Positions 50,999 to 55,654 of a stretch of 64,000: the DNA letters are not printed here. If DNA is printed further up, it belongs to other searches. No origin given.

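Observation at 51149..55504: Giant NACHT/STAND NTPase with C-terminal PD-(D/E)xK nuclease-like and HAD phosphatase-like modules: candidate undescribed single-gene defence/conflict system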

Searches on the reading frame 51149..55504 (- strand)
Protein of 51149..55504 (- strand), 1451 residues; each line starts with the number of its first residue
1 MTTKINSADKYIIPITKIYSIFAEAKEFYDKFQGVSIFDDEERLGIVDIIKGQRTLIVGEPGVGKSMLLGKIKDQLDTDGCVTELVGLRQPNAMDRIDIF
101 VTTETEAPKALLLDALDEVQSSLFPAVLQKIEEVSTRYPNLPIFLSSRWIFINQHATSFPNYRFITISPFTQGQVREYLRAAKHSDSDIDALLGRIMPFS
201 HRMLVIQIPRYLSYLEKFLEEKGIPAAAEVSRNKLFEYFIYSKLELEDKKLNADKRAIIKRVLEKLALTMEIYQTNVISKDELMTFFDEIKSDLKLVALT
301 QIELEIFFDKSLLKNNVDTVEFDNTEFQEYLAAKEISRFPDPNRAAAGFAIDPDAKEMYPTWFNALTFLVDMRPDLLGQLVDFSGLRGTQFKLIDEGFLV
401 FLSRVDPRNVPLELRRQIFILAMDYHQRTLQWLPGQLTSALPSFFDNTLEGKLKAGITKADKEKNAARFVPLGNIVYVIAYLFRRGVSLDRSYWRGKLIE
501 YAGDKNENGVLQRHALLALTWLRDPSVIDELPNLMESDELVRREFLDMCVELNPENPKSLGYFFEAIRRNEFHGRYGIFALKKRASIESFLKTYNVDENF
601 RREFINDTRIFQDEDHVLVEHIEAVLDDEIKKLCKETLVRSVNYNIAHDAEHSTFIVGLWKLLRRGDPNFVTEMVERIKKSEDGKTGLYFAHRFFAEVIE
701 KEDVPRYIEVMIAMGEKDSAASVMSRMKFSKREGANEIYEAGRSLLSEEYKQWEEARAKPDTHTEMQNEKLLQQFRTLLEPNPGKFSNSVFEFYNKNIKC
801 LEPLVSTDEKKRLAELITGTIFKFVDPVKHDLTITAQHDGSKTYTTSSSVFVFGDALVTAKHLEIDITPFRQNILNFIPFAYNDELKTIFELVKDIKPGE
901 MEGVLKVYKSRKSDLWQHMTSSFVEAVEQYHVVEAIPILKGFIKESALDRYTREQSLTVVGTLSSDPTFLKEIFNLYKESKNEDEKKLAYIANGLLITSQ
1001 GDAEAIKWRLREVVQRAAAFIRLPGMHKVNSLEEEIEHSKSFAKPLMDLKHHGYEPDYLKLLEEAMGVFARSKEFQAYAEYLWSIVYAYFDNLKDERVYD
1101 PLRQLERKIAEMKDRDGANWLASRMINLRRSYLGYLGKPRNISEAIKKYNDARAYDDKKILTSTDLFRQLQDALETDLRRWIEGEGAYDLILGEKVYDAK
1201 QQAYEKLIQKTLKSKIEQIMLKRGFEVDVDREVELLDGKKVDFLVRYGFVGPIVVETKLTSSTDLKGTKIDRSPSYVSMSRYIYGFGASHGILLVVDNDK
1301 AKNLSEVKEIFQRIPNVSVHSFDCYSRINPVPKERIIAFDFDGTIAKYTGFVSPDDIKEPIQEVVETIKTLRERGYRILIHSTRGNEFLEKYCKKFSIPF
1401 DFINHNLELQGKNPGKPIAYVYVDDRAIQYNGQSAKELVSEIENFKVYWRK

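Call 5: search_protein_families(library=pfam, proteins=[window:51149-55504:-], max_evalue=1)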
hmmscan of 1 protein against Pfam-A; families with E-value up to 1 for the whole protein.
window:51149-55504:- (1451 aa): 22 families
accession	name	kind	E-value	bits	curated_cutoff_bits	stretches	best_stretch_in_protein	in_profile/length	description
PF00006.31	ATP-synt_ab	-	1.2e-05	25.6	29.5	1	47-102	9-65/213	ATP synthase alpha/beta family, nucleotide-binding domain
PF24883.2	NPHP3_N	-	0.00015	22.4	24.8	1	105-148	122-164/164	Nephrocystin 3, N-terminal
PF05729.18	NACHT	-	0.00018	21.9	26.7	1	55-81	3-29/167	NACHT domain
PF13401.12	AAA_22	-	0.00032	21.5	27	1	55-104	8-57/130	AAA domain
PF13191.12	AAA_16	-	0.00044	21.2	32.6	1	55-136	27-103/167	AAA ATPase domain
PF00702.32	Hydrolase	-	0.0061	17.4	26.4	0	1357-1419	96-157/191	haloacid dehalogenase-like hydrolase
PF00004.35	AAA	-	0.0061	17.4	21.2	1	56-122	2-72/131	ATPase family associated with various cellular activities (AAA)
PF13646.12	HEAT_2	-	0.0073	17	27.7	1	505-549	10-55/88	HEAT repeats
PF08282.18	Hydrolase_3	-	0.016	15.4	20.9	1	1337-1406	1-62/255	haloacid dehalogenase-like hydrolase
PF25109.1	HAD_PNKP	-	0.022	15.4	27.6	1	1336-1391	3-62/143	Polynucleotide kinase PNKP phosphatase domain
PF13419.12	HAD_2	-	0.022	15.3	23.8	1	1359-1416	79-138/178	Haloacid dehalogenase-like hydrolase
PF00005.33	ABC_tran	-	0.023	15.7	25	1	48-77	7-36/137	ABC transporter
PF13344.12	Hydrolase_6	-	0.029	14.8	27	1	1337-1396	1-51/101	Haloacid dehalogenase-like hydrolase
PF13479.12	AAA_24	-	0.037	14.3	27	1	52-132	2-89/195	AAA domain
PF03193.22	RsgA_GTPase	-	0.041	14.1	30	1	39-77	93-131/174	RsgA GTPase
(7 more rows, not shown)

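Call 6: search_protein_families(library=padloc, proteins=[window:51149-55504:-], max_evalue=1)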
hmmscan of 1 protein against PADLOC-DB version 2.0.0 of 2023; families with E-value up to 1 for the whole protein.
window:51149-55504:- (1451 aa): 1 family
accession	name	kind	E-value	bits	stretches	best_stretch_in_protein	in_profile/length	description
PDLC04140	mad8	-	5.4e-06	24.1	1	42-251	15-152/314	mads_8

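Call 7: search_protein_families(library=ncbifam, proteins=[window:51149-55504:-], max_evalue=1)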
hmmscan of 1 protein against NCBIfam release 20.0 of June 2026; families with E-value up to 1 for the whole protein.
window:51149-55504:- (1451 aa): 26 families (the best 25 are shown)
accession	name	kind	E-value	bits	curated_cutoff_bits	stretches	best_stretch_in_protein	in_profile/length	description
TIGR01662.1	HAD-SF-IIIA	subfamily_domain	1.3e-06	28.6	44.6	1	1335-1397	1-75/141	HAD-IIIA family hydrolase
NF046079.1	HAD_phos_BT0820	equivalog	5.1e-06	26.9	165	1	1336-1428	2-97/137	BT0820 family HAD-type phosphatase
NF058535.1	antiphage_EruA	equivalog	1e-05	23.9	1000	1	55-136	27-101/1318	NACHT domain-containing antiphage protein EruA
TIGR02546.1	III_secr_ATP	equivalog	2e-05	23.5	604.75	1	45-92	139-186/423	type III secretion system ATPase SctN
TIGR03496.1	FliI_clade1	equivalog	6.5e-05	21.9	619.1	1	46-92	131-177/414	flagellar protein export ATPase FliI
TIGR01026.1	fliI_yscN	subfamily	0.00053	18.8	379.5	1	46-98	157-209/440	FliI/YscN family ATPase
TIGR01484.1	HAD-SF-IIB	subfamily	0.0012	19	41.8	1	1336-1446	1-106/221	HAD-IIB family hydrolase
NF005535.1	PRK07196.1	equivalog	0.0013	17.8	715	1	45-107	150-212/434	flagellar protein export ATPase FliI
TIGR01681.1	HAD-SF-IIIC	subfamily_domain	0.0028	18.5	35.75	1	1336-1405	2-83/132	HAD-IIIC family phosphatase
NF011071.0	PRK14501.1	equivalog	0.0035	15.6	634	1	1333-1399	492-556/729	bifunctional alpha,alpha-trehalose-phosphate synthase (UDP-forming)/trehalose-phosphatase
TIGR01664.1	DNA-3'-Pase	equivalog_domain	0.0038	17.2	107.65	1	1331-1386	10-69/167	DNA 3'-phosphatase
TIGR03498.1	FliI_clade3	equivalog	0.004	15.9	587.45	1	49-97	137-185/418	flagellar protein export ATPase FliI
NF005765.0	PRK07594.1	equivalog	0.0056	15.4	715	1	51-106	154-209/433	EscN/YscN/HrcN family type III secretion system ATPase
TIGR03497.1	FliI_clade2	equivalog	0.0064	15.5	629.8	1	45-94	130-179/413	flagellar protein export ATPase FliI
NF006506.0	PRK08942.1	equivalog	0.0072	15.9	178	1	1334-1381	3-51/182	D-glycero-beta-D-manno-heptose 1,7-bisphosphate 7-phosphatase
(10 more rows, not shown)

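Call 9: find_homologous_proteins(query=window:51149-55504:-)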
Query window:51149-55504:- (1451 aa): 333 proteins with E <= 0.001 among 8000 candidates; the best 120 are listed.
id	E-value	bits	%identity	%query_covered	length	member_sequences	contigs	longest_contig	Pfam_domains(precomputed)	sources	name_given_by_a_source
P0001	0.0e+0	3275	100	100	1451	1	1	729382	PF28130.1,PF00006.32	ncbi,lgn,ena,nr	ncbi:MAG: hypothetical protein KJI72_00615 [Patescibacteria group bacterium]|nr:hypothetical protein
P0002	0.0e+0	2233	73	92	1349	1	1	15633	PF28130.1,PF05729.19,PF00004.36,PF13401.13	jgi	jgi:hypothetical protein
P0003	0.0e+0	2175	72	92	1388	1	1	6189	PF28130.1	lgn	-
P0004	0.0e+0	2028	67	91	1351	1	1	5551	PF28130.1,PF13401.13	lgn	-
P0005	0.0e+0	2000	66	91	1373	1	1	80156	PF24883.3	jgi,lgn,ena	-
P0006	0.0e+0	1983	65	91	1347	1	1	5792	PF05729.19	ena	-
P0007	0.0e+0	1944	65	91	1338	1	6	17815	PF28130.1,PF13646.13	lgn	-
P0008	0.0e+0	1899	63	91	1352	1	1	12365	PF28130.1,PF05729.19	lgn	-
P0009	0.0e+0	1889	62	91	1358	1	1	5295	PF28130.1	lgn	-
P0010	0.0e+0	1883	63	91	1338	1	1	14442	PF28130.1,PF12775.14,PF00004.36,PF13401.13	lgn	-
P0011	0.0e+0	1875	63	91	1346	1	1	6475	PF13401.13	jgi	jgi:hypothetical protein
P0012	0.0e+0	1866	63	91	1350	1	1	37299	PF28130.1,PF13401.13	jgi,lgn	-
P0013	0.0e+0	1859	62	91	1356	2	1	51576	PF00004.36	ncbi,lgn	-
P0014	0.0e+0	1840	61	91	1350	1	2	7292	-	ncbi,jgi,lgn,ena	-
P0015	0.0e+0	1836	61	91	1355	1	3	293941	PF28130.1,PF13401.13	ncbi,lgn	-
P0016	0.0e+0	1835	61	91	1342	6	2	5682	PF05729.19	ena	-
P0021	0.0e+0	1826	61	91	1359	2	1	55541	PF24883.3,PF05729.19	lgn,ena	-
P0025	0.0e+0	1817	61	91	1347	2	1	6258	PF28130.1,PF24883.3,PF05729.19,PF00004.36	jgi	-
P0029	0.0e+0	1786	59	91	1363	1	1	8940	PF28130.1,PF05729.19,PF13401.13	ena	-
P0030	0.0e+0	1781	58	92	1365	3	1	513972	PF28130.1,PF24883.3,PF05729.19,PF13191.13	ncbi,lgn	-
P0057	0.0e+0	1540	52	90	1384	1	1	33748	PF28130.1,PF05729.19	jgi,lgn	jgi:hypothetical protein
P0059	0.0e+0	1523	52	91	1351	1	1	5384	PF28130.1,PF05729.19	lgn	-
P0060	0.0e+0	1521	51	90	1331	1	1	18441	PF05729.19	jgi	jgi:hypothetical protein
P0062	0.0e+0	1511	51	90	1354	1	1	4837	PF05729.19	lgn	-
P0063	0.0e+0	1509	51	91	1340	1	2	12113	PF05729.19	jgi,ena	jgi:hypothetical protein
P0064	0.0e+0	1509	50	90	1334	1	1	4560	PF05729.19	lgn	-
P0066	0.0e+0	1504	51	90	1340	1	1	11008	PF05729.19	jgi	jgi:hypothetical protein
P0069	0.0e+0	1491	50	90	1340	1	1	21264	PF05729.19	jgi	jgi:hypothetical protein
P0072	0.0e+0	1483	51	91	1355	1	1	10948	PF24883.3,PF05729.19,PF13646.13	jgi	jgi:hypothetical protein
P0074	0.0e+0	1480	50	91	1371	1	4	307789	PF28130.1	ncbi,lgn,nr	ncbi:MAG: hypothetical protein P4M11_05720 [Candidatus Pacebacteria bacterium]|nr:hypothetical prote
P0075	0.0e+0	1479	50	90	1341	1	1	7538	PF28130.1,PF05729.19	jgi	jgi:hypothetical protein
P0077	0.0e+0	1477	51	91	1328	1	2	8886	PF05729.19,PF13191.13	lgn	-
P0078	0.0e+0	1474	51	91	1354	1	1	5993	PF28130.1,PF05729.19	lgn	-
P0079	0.0e+0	1473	50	91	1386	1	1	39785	PF12728.14,PF28130.1,PF05729.19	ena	-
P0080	0.0e+0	1473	50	90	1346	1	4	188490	-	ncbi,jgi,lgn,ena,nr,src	ncbi:MAG TPA: hypothetical protein VOA64_00945 [Candidatus Dormibacteraeota bacterium]|nr:hypothetic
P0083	0.0e+0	1465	51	90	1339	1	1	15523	PF28130.1,PF05729.19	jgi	jgi:hypothetical protein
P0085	0.0e+0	1451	50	91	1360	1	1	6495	PF28130.1,PF13401.13,PF13646.13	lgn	-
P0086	0.0e+0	1446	50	90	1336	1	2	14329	PF05729.19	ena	-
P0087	0.0e+0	1443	50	91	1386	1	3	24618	PF28130.1,PF05729.19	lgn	-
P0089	0.0e+0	1440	49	91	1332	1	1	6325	PF05729.19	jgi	jgi:hypothetical protein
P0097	0.0e+0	1416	49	91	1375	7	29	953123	-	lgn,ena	-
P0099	0.0e+0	1407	49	91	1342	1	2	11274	PF28130.1,PF05729.19,PF13401.13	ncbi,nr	ncbi:MAG: hypothetical protein H0U27_06705 [Nitrosopumilus sp.]|nr:hypothetical protein [Nitrosopumi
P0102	0.0e+0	1405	49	91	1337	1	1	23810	PF05729.19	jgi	jgi:hypothetical protein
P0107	0.0e+0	1386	49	90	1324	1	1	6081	PF28130.1,PF13401.13,PF13191.13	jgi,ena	jgi:hypothetical protein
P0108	0.0e+0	1385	48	91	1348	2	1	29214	PF05729.19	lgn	-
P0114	0.0e+0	1342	46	91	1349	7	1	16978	PF28130.1,PF24883.3,PF05729.19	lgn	-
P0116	0.0e+0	1338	48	89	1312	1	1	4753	PF28130.1,PF24883.3,PF05729.19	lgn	-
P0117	0.0e+0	1331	47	91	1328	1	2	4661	PF28130.1,PF05729.19,PF13401.13,PF20720.4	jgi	jgi:hypothetical protein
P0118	0.0e+0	1324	47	91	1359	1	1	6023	PF28130.1,PF13191.13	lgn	-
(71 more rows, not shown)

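Call 12: find_encoding_contigs(protein=P0002, flank=6000, max_places=2)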
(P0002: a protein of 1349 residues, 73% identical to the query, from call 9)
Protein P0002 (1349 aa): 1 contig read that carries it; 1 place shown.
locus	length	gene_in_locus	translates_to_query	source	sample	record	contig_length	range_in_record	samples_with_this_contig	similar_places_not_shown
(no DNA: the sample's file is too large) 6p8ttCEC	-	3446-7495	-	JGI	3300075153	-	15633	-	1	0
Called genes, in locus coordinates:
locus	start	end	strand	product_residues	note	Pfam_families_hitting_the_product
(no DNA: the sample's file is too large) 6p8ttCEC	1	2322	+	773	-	?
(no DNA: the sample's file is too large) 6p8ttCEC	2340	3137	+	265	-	-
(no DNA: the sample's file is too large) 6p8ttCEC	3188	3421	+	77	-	-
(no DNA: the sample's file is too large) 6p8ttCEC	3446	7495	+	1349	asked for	PF00004:AAA (faint), PF05729:NACHT (faint), PF13401:AAA_22 (weak), PF28130:DUF8371 (weak)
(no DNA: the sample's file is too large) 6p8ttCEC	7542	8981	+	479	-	-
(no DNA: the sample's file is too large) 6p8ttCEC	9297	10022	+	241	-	PF00106:adh_short, PF08659:KR, PF13561:adh_short_C2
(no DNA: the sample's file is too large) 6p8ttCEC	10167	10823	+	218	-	PF03575:Peptidase_S51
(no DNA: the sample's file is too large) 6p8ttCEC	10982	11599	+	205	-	-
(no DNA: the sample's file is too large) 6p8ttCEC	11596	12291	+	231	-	PF08843:AbiEii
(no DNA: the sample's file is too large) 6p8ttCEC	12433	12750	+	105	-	-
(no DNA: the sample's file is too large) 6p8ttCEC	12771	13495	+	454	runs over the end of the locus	PF01545:Cation_efflux, PF16916:ZT_dimer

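Call 13: find_encoding_contigs(protein=P0005, flank=6000, max_places=2)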
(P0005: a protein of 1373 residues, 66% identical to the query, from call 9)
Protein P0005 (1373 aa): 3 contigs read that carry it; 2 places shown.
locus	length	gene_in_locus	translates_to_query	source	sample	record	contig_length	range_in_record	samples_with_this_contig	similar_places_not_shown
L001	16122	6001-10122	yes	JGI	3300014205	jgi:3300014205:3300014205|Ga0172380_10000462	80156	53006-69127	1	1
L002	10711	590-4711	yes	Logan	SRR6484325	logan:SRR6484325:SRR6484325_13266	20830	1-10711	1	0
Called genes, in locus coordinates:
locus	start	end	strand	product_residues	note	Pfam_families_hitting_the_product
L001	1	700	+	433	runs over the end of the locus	PF05697:Trigger_N, PF00254:FKBP_C, PF05698:Trigger_C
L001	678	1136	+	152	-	PF01668:SmpB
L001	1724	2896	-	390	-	PF14659:Phage_int_SAM_3, PF00589:Phage_integrase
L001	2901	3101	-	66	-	PF12728:HTH_17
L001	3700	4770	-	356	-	-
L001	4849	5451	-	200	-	-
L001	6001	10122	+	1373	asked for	PF24883:NPHP3_N (faint)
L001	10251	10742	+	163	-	-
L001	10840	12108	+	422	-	PF04607:RelA_SpoT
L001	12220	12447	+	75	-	-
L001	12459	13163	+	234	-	-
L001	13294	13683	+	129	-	PF12587:DUF3761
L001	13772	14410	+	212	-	-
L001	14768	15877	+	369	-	PF18884:TSP3_bac (faint)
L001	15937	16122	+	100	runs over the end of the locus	-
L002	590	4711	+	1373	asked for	PF24883:NPHP3_N (faint)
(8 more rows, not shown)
